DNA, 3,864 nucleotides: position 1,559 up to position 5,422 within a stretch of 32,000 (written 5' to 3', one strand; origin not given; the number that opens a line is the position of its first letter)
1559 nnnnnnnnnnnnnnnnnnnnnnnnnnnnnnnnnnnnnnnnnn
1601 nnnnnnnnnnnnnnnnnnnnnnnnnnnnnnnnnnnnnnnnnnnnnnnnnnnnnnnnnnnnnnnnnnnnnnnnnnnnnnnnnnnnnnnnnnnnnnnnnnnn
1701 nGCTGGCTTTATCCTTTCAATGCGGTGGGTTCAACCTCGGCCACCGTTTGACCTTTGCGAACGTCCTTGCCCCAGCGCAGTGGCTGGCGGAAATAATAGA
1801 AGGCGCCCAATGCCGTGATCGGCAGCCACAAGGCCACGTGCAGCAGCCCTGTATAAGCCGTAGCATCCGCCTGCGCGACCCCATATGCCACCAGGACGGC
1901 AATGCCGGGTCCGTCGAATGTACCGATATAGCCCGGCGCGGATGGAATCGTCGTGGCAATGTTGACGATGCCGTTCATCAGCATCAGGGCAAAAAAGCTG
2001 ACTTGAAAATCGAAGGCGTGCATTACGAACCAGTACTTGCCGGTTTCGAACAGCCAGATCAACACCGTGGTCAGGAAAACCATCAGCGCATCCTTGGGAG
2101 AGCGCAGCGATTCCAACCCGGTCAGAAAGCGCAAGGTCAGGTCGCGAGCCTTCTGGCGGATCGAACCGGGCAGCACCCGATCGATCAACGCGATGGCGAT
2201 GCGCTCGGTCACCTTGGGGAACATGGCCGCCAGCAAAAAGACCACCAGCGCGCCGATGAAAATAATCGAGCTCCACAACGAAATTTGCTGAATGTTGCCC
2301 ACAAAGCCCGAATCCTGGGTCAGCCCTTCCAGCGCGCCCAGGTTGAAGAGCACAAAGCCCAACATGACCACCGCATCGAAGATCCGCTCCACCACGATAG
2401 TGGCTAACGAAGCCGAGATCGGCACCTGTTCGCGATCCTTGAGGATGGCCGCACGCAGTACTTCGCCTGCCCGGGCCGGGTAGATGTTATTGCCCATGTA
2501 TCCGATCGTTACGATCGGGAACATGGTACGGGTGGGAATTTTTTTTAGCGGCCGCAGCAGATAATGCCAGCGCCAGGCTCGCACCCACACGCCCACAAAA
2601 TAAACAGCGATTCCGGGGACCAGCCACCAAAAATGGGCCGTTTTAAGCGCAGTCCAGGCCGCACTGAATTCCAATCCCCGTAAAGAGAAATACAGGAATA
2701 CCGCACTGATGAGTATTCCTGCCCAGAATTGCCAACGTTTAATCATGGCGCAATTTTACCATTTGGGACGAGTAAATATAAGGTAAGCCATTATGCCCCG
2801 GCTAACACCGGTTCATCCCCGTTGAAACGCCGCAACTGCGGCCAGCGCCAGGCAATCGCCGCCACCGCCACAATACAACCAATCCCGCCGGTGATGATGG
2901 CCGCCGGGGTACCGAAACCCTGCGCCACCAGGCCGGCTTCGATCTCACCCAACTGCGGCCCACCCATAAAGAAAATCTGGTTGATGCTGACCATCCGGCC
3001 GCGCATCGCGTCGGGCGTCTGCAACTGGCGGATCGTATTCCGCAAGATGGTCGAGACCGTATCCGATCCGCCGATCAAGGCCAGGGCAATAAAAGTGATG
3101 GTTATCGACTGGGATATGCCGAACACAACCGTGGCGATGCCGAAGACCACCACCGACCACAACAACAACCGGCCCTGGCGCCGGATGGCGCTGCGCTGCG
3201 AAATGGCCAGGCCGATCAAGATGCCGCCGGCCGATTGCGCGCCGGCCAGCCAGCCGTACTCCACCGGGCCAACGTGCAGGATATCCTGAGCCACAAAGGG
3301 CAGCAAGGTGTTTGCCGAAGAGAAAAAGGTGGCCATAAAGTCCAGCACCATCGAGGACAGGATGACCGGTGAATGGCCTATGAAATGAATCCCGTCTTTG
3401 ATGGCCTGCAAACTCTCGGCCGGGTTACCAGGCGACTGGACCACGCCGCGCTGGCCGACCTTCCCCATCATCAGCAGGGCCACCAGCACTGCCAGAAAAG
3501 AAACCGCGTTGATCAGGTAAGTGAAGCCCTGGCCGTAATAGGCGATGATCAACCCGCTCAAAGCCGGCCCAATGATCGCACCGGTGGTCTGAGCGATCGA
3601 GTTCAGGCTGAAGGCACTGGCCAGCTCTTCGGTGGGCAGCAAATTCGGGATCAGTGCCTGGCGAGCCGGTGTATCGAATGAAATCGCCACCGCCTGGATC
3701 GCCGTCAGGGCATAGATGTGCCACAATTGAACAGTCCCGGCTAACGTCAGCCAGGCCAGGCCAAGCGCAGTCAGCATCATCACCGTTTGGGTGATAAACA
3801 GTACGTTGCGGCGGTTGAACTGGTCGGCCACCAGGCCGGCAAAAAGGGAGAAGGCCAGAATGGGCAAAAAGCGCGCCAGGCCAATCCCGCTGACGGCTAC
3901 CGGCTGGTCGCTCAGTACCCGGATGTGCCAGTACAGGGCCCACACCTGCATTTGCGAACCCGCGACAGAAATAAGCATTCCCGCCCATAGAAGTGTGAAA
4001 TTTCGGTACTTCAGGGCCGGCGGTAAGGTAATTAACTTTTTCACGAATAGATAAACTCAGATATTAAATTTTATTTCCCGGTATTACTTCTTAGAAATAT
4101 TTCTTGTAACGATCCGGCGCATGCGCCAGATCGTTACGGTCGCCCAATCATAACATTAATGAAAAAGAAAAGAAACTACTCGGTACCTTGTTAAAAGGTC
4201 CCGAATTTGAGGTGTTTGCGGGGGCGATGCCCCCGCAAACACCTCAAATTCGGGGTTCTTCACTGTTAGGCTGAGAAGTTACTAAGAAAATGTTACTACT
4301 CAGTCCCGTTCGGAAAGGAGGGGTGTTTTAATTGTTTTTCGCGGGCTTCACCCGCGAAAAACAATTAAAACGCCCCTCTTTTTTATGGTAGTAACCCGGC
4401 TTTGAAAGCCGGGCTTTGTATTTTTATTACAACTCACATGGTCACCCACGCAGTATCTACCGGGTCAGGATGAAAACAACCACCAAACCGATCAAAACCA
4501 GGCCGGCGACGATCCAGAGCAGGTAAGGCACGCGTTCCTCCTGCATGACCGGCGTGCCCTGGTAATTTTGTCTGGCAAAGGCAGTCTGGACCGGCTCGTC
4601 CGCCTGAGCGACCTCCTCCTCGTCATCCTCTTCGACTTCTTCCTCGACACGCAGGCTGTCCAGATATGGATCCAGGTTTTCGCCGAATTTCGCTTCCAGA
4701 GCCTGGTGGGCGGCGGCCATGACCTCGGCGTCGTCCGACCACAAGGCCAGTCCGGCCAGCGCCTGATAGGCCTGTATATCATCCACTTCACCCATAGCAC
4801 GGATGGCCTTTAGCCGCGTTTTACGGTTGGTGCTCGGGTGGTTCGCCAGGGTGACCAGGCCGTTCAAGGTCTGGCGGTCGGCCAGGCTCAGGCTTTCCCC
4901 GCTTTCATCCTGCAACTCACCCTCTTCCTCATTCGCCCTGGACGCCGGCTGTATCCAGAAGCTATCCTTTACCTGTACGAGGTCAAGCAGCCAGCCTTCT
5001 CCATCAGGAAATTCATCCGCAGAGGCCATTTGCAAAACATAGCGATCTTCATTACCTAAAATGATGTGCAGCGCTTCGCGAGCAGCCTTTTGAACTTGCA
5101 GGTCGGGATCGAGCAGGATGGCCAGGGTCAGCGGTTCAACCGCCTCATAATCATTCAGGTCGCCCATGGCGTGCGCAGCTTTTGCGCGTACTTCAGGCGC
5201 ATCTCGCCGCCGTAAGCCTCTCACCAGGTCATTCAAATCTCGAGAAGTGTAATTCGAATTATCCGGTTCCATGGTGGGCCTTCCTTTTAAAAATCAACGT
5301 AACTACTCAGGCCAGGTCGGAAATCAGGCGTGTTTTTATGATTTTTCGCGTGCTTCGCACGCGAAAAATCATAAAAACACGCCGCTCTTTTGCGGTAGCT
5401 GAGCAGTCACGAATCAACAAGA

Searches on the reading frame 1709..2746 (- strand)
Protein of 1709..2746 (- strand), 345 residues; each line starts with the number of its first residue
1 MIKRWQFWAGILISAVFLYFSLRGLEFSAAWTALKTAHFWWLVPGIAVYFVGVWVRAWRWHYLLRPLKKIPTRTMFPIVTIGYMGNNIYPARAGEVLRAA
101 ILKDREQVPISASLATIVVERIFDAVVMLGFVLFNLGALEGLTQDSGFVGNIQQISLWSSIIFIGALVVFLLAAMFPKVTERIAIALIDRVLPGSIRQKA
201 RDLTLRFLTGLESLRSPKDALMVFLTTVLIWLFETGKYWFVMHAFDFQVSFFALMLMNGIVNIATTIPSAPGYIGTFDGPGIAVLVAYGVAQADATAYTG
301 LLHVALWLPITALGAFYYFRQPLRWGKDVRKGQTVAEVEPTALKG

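Call 26: search_protein_families(library=pfam, proteins=[window:1709-2746:-], max_evalue=0.001)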
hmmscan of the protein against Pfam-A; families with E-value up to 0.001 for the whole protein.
window:1709-2746:- (345 aa): 1 family
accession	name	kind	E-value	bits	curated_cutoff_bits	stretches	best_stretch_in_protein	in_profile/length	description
PF03706.18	LPG_synthase_TM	-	3.2e-56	191.5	33.4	1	8-314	2-302/302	Lysylphosphatidylglycerol synthase TM region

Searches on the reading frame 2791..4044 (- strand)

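Call 26: search_protein_families(library=pfam, proteins=[window:2791-4044:-], max_evalue=0.001)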
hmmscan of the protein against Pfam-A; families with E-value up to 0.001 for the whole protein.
window:2791-4044:- (417 aa): 3 families
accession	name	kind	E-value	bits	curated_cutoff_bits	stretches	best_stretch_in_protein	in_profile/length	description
PF05977.19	MFS_3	-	2.4e-57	195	27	1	11-397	7-390/524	Transmembrane secretion effector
PF07690.21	MFS_1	-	3.2e-30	105.7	33.4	2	20-259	2-235/347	Major Facilitator Superfamily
PF11700.14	ATG22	-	3.7e-05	23.1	24.1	1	86-190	364-469/482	Vacuole effluxer Atg22 like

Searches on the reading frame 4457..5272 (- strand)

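Call 11: search_protein_families(library=ncbifam, proteins=[window:4457-5272:-], max_evalue=0.001)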
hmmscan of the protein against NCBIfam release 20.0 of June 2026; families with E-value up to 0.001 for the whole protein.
window:4457-5272:- (271 aa): 2 families
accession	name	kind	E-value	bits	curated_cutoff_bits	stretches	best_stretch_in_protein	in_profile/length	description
NF045915.1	PhycobilmeDegNblB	equivalog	7.4e-06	25.7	300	0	27-87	145-204/214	phycobilisome degradation protein NblB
NF058502.1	phyc_lyase_CpcE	equivalog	7.8e-05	22.3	330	0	28-71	58-100/260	C-phycocyanin alpha-cysteine-84 phycocyanobilin lyase subunit CpcE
